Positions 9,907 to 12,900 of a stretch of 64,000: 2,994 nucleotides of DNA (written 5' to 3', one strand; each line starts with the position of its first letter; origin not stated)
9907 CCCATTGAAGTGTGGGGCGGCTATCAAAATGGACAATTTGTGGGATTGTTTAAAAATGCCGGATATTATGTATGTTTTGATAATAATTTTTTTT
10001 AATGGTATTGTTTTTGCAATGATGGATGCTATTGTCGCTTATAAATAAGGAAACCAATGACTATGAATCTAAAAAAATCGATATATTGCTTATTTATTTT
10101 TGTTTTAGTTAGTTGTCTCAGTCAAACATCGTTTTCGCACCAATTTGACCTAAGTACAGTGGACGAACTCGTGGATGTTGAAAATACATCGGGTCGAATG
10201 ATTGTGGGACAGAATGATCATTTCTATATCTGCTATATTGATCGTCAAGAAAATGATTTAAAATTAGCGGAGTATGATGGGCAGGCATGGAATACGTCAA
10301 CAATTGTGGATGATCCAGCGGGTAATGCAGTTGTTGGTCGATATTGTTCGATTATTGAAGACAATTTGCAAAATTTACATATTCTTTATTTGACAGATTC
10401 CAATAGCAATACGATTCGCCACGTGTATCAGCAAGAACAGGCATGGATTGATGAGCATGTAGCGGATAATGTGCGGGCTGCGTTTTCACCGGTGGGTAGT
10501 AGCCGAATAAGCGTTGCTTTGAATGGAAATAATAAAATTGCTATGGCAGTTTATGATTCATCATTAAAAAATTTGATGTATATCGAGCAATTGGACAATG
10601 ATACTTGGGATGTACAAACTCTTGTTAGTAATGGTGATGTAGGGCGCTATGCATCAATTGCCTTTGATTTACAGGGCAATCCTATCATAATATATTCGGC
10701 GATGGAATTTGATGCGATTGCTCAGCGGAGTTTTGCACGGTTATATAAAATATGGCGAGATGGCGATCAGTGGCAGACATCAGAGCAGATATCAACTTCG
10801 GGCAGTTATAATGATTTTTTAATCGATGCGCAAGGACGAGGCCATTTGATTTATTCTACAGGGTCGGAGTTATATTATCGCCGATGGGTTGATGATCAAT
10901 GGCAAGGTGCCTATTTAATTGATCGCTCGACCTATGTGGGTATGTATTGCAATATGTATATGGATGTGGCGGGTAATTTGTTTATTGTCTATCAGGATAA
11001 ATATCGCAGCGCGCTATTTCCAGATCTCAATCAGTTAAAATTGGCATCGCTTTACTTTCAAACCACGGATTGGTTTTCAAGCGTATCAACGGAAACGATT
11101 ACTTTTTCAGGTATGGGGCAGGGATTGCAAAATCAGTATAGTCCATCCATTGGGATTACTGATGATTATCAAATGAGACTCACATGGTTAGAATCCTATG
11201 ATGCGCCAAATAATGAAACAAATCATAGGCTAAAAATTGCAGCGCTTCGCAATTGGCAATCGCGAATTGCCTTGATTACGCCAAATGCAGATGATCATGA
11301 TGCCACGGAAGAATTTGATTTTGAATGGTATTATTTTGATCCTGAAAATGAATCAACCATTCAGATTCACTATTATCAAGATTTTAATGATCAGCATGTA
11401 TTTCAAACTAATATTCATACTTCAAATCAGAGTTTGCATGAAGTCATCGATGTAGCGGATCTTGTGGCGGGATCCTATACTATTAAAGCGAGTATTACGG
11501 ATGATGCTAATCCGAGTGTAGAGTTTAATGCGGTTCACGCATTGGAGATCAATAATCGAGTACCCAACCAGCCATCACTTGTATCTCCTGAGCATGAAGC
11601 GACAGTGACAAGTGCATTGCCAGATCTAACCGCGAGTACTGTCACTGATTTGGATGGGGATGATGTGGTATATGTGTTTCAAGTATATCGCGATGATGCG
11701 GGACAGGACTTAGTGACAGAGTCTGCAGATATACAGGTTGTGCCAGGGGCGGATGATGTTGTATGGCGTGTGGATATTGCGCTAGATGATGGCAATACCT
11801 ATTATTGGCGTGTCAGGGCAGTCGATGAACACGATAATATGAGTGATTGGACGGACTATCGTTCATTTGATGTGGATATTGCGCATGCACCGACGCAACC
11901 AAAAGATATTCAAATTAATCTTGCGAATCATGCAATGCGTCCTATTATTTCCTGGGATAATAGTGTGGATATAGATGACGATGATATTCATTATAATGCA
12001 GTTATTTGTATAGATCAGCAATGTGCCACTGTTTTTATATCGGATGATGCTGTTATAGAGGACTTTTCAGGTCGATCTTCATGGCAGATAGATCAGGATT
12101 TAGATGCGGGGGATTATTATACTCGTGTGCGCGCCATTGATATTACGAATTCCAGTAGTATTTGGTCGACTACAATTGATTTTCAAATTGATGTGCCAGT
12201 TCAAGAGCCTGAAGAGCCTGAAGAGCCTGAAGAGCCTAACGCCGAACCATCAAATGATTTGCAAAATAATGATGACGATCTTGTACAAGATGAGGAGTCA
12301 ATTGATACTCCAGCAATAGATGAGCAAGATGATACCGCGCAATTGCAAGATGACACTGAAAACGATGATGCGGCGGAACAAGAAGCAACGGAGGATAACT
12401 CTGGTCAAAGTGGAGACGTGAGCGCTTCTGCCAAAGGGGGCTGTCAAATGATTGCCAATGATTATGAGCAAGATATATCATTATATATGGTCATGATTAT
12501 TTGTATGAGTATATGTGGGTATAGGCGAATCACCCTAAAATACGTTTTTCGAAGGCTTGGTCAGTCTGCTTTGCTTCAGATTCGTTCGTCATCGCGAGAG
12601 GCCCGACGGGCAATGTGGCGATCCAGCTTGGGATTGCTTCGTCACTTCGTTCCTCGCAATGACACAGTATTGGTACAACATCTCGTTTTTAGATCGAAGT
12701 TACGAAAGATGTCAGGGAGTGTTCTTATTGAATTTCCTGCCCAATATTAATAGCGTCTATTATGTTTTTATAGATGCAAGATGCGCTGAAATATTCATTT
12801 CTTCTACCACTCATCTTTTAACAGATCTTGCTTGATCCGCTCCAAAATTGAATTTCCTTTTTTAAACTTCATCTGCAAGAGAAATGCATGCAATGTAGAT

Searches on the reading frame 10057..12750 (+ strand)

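Call 37: search_protein_families(library=pfam, proteins=[window:10057-12750:+], max_evalue=0.001)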
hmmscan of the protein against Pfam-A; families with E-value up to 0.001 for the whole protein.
window:10057-12750:+ (897 aa): 1 family
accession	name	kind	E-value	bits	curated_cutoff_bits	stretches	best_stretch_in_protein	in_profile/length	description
PF25788.1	Ig_Rha78A_N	-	1.1e-06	29.2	27.4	1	568-606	64-101/105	Rha78A-like, N-terminal immunoglobulin domain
